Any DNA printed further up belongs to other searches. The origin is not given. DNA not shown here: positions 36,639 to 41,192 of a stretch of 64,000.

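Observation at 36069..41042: Two-gene STAND NTPase + PD-(D/E)xK module: best candidate for an uncharacterised sensor-nuclease defence system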

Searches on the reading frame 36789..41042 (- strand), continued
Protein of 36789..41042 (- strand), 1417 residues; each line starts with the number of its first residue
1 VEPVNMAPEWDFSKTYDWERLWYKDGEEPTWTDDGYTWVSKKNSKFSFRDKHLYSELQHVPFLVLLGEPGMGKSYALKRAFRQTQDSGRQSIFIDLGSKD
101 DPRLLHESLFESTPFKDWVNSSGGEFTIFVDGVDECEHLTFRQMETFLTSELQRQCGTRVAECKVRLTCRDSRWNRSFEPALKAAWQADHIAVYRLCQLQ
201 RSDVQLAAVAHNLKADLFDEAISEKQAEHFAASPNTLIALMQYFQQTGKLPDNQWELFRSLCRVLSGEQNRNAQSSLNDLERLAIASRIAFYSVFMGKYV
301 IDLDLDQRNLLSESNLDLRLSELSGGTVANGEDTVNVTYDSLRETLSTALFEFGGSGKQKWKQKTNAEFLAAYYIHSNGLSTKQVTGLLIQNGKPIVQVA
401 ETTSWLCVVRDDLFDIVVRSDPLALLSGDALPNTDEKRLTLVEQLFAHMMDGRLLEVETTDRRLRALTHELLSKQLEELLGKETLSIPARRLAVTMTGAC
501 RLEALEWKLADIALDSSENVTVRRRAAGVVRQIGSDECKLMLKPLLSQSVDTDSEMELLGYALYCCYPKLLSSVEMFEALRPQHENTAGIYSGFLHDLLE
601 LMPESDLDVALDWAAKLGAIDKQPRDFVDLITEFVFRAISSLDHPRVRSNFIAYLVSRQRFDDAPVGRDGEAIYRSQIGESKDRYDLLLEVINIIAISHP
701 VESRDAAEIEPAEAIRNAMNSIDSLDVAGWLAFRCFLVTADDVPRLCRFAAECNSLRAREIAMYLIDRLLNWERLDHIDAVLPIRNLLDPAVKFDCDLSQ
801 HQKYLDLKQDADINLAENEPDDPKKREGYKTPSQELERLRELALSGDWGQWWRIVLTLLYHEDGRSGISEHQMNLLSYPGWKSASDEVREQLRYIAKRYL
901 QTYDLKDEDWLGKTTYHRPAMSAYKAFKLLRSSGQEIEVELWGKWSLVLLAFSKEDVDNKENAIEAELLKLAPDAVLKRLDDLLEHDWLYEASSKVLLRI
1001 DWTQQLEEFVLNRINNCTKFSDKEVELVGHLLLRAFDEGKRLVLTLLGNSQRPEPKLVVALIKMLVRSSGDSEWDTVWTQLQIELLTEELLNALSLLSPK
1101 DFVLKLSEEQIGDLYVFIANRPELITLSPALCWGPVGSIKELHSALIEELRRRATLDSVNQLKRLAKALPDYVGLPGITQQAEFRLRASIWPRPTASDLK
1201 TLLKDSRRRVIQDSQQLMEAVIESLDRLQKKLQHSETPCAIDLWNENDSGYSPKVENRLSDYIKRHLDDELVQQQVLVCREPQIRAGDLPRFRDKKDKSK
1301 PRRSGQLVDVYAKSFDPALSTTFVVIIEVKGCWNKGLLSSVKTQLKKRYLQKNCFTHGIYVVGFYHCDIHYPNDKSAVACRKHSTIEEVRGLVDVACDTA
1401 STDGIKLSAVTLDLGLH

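Call 42: find_related_loci(query=A1, collection=genome_contigs, flank=6000)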
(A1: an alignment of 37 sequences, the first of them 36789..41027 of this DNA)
Query A1 (1412 aa) in genome_contigs; peptide patterns used: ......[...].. (x = any residue, [..] = any of these).
599 stretches matched a pattern (row limit reached: there are more); 172 encode a relative of the query (tblastn E <= 1e-3); the best 80 are kept; 80 distinct loci.
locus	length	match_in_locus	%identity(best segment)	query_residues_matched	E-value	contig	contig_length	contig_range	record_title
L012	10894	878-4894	28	9-1362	1e-148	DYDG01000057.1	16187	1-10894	MAG TPA_asm: Marinifilum sp. isolate IMS_BF-2 NODE_795_length_16220_cov_7.10096, whole genome shotgun sequence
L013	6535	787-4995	28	8-1411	7e-149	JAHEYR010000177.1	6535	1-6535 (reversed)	MAG: Bacteroidales bacterium isolate nzgw132 NODE_37251_length_6536_cov_5.370850, whole genome shotgun sequence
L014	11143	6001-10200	27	11-1411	6e-134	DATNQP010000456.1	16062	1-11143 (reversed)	MAG TPA_asm: Leptolyngbyaceae cyanobacterium isolate SMAG_U16510 k141_631463, whole genome shotgun sequence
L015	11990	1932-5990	28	11-1402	1e-126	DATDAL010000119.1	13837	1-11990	MAG TPA_asm: Terrimicrobiaceae bacterium isolate SMAG_U95 k141_1544253, whole genome shotgun sequence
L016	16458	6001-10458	26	11-1411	3e-126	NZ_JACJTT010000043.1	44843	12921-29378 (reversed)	Richelia sinica FACHB-800 contig43, whole genome shotgun sequence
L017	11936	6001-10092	28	11-1362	3e-124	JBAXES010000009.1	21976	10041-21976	MAG: Chloroflexales bacterium isolate ELA251 MAG251_9, whole genome shotgun sequence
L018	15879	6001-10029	28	11-1363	9e-123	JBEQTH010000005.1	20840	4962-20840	MAG: Myxococcales bacterium isolate MAG_Dt_25 k247_114795, whole genome shotgun sequence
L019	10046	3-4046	27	56-1411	1e-122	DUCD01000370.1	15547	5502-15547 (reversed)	MAG TPA_asm: Verrucomicrobiales bacterium isolate UWMA-0320 NODE_5019_length_15547_cov_0.094705, whole genome shotgun se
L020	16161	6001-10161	28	11-1411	5e-121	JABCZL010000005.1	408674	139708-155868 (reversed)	MAG: Acidobacteria bacterium isolate Inc-BW-C-12-M_MAG51 Ga0210394_10000017, whole genome shotgun sequence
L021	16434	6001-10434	25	7-1411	2e-120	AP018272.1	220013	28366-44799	Cylindrospermum sp. NIES-4074 plasmid plasmid3 DNA, complete genome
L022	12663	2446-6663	27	11-1411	9e-117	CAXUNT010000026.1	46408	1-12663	MAG TPA_asm: uncultured Armatimonadales bacterium isolate public_SRR14722125_metawrap_bin.1 genome assembly, contig: pub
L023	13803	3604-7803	26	9-1411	2e-116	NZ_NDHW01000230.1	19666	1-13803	Pseudanabaena sp. SR411 Contig_238, whole genome shotgun sequence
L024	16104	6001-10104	26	10-1400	6e-113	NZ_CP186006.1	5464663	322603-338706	Paenibacillus sp. EC2-1 chromosome, complete genome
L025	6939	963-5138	25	12-1411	7e-113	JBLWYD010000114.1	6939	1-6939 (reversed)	MAG: Bacteroidota bacterium isolate EA25-02 A25maxbin.007RE.5K@114, whole genome shotgun sequence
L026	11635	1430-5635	26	9-1408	3e-112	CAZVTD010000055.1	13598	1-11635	MAG TPA_asm: uncultured Planctomycetota bacterium isolate SRP167436_co1_127 genome assembly, contig: NODE_7441_length_13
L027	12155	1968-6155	26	6-1411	5e-111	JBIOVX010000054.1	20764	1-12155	MAG: Thermoanaerobaculia bacterium isolate MAG097 k127_1853364, whole genome shotgun sequence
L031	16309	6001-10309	28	10-1412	8e-112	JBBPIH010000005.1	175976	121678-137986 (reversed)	MAG: Acidobacteriota bacterium isolate BPF2-12-14_bin_2 NODE_5_length_175976_cov_26.962387, whole genome shotgun sequenc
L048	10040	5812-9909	27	6-1411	1e-120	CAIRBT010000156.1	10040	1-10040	MAG: uncultured Geobacteraceae bacterium isolate E14_bin-2280 genome assembly, contig: bin-2280:156/191, whole genome sh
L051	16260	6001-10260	26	15-1412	1e-118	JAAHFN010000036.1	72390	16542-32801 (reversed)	MAG: Oscillatoria sp. SIO1A7 1A7_NODE_36, whole genome shotgun sequence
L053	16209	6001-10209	26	11-1412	9e-133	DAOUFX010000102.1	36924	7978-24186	MAG TPA_asm: Anaerolineae bacterium isolate R24_80 k131_981734, whole genome shotgun sequence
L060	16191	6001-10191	25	8-1411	5e-103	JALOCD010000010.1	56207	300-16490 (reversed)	MAG: Prolixibacteraceae bacterium isolate SO_2017_LW4 bin 38 scaffold_1472_c1_LW137-91_2017, whole genome shotgun sequen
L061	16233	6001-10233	30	2-1411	5e-66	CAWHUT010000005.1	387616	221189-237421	MAG: uncultured Alphaproteobacteria bacterium isolate MFD03044.bin.2.60 genome assembly, contig: contig_15841, whole gen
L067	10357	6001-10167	25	11-1411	7e-90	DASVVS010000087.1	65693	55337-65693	MAG TPA_asm: Thermoleophilaceae bacterium isolate SMAG_U3349 k141_341307, whole genome shotgun sequence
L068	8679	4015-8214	29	11-1411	1e-61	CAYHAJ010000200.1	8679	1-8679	MAG TPA_asm: uncultured Pirellulales bacterium isolate ERP119294_co2_505 genome assembly, contig: k141_2446532, whole ge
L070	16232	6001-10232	29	8-1412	5e-60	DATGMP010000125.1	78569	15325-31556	MAG TPA_asm: Alphaproteobacteria bacterium isolate SMAG_U9915 k141_201852, whole genome shotgun sequence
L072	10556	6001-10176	27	12-1411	1e-59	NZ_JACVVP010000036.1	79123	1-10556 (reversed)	Flammeovirga sp. EKP202 NODE_36_length_79123_cov_135.153822, whole genome shotgun sequence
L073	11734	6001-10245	29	8-1412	2e-58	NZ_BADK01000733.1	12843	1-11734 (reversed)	Azospirillum sp. B506, whole genome shotgun sequence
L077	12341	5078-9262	29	11-1411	1e-57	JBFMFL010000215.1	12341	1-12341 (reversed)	MAG: Gemmatimonadota bacterium isolate MAG270 MAG270_215, whole genome shotgun sequence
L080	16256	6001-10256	25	6-1412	1e-100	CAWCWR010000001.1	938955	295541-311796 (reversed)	MAG: uncultured Phycisphaeraceae bacterium isolate MFD03250.bin.2.15 genome assembly, contig: contig_10094, whole genome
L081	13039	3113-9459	27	9-1412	2e-109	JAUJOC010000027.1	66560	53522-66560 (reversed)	MAG: Abditibacteriaceae bacterium isolate YX2bin8 opera_contig_776, whole genome shotgun sequence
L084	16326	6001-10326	28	12-1411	8e-55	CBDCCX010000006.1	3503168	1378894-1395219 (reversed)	MAG: Rhodothermales bacterium isolate d80d03cd-5fe3-4c76-8cf4-28a07225dc37 genome assembly, contig: chromosome_2, whole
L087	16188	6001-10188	29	7-1411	1e-52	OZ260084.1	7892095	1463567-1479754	MAG: Limisphaerales bacterium isolate NI281-mx-bin16 genome assembly, chromosome: 1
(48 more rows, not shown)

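Call 106: search_solved_structures(query=window:36789-41027:-, max_evalue=0.01)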
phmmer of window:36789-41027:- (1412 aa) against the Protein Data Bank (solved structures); distinct sequences matched with E-value up to 0.01: 0.

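Call 107: search_solved_structures(query=A1, max_evalue=0.1)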
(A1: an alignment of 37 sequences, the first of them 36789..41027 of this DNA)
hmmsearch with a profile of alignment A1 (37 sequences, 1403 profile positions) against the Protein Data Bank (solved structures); distinct sequences matched with E-value up to 0.1: 19.
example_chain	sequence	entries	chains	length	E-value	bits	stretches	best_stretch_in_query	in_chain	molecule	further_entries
6ft5_A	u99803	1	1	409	1.5e-06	29.2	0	512-544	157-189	alphaRep A3_A3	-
6fsq_A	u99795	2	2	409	5.6e-06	27.3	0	512-544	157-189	alphaRep A3_bGFPD | A3_bGFPD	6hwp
3ltj_A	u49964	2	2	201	9.9e-05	23.1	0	471-542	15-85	AlphaRep-4 | bA3-2: binder of A3 protein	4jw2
3ltm_A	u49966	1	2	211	0.00013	22.7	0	513-544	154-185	Alpha-Rep4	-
5dcq_A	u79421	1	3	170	0.00017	22.3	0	470-551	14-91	artificial repeat proteins (alphaREP3)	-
6gx7_E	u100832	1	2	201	0.00071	20.3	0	470-551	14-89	iiiA5 ALPHAREP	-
4xvp_D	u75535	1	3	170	0.00077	20.2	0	513-544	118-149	BGFP-C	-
6gwd_G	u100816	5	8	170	0.00082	20.1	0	488-543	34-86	iiH5 ALPHAREP | iih5 Alpha Repeating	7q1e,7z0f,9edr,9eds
4zv6_A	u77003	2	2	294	0.00086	20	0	513-544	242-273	AlphaRep-7 | alpha-Rep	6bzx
9t1m_A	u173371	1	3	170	0.0015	19.2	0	513-544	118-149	Alpha Rep E4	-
8aw4_A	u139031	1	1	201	0.0016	19.2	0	513-544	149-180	ALPHAREP bB-E3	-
4xl5_C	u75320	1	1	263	0.0036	18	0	513-543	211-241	bGFP-A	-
6g4j_B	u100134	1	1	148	0.0068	17.1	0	470-543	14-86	alphaREP bE8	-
6gwc_C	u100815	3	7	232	0.0081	16.8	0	513-544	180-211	iE5 ALPHAREP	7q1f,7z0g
9rhz_A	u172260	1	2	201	0.0088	16.7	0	513-544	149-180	ALPHAREP bE5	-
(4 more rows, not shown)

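Call 119: search_protein_representatives(protein=window:36792-40391:-)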
Query: 1200 residues. Proteins with E-value up to 0.001 (for the whole library): 3590; up to 1e-10: 2794; up to 1e-30: 1515. The best 150 are listed.
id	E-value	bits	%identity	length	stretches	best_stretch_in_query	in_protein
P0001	0.0e+00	2708.1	100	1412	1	1-1200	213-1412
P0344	1.2e-216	738.8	37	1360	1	1-1200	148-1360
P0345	2.1e-169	582.4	34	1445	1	7-1199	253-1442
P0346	2.1e-114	400.2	33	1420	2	614-1179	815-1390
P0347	2.9e-113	396.4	30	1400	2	614-1149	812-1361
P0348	1.8e-110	387.2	30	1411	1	1-1198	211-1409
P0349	3.2e-109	383.0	31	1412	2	615-1174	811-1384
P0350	4.1e-109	382.7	28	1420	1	4-1198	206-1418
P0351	1.4e-108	380.9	32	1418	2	618-1199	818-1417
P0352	5.2e-108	379.0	29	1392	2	610-1198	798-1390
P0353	7.7e-108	378.4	30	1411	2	515-1199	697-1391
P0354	9.1e-108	378.2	32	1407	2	570-1158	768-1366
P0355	5.6e-107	375.6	29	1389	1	10-1199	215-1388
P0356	3.3e-106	373.1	31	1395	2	613-1199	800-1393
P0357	7.7e-106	371.8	31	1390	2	2-434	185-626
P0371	5.1e-100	352.5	30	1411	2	628-1173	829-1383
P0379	1.0e-99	351.5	31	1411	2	543-1176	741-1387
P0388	6.6e-99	348.9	31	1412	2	3-456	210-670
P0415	3.2e-96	340.0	31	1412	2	615-1199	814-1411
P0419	1.2e-95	338.1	29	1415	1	9-1196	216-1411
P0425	8.9e-95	335.2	32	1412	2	5-402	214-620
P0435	1.4e-93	331.2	28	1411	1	9-1195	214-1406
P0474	1.3e-89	318.0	30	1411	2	3-407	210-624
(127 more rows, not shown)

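Call 120: find_encoding_contigs(protein=P0344, flank=6000, max_places=3)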
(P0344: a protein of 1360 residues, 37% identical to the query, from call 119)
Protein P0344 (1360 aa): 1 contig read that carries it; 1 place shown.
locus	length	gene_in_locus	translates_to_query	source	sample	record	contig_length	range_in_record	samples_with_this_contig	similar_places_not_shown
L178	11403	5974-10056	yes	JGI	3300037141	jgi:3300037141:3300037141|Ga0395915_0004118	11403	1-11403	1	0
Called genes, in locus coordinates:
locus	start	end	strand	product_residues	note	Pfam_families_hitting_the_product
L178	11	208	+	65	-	-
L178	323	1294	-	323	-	PF13365:Trypsin_2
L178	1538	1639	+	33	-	-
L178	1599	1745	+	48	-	-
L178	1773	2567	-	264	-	-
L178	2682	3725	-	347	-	PF01582:TIR (weak), PF13676:TIR_2, PF27176:Y4lF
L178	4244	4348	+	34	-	-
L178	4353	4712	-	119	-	-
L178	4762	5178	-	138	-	PF00929:RNase_T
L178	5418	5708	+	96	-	-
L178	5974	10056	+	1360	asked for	-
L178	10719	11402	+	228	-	?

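Call 121: find_encoding_contigs(protein=P0345, flank=6000, max_places=3)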
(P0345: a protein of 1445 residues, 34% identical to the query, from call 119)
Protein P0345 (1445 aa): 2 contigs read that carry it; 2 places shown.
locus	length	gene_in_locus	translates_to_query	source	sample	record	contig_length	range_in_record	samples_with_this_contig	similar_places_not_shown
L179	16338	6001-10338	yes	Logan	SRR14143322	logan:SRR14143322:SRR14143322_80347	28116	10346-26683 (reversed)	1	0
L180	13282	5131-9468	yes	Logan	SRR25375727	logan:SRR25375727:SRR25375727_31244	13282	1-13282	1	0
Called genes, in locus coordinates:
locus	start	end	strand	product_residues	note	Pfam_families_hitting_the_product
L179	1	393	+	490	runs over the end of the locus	PF14311:DUF4379, PF00226:DnaJ (faint), PF14311:DUF4379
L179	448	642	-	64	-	-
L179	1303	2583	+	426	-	PF13356:Arm-DNA-bind_3, PF00589:Phage_integrase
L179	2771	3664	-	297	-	-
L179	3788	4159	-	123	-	-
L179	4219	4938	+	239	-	-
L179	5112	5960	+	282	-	PF17419:MauJ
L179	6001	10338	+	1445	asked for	-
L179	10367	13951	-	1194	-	-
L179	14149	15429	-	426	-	PF07719:TPR_2 (faint), PF13424:TPR_12 (faint), PF13428:TPR_14 (faint), PF17874:TPR_MalT (faint), PF24885:TPR_NPHP3 (faint), PF13374:TPR_10 (faint)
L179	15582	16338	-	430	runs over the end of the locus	PF13424:TPR_12 (faint), PF24885:TPR_NPHP3 (weak)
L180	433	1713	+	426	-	PF13356:Arm-DNA-bind_3, PF00589:Phage_integrase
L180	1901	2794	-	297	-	-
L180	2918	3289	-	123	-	-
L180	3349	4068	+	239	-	-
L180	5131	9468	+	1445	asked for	-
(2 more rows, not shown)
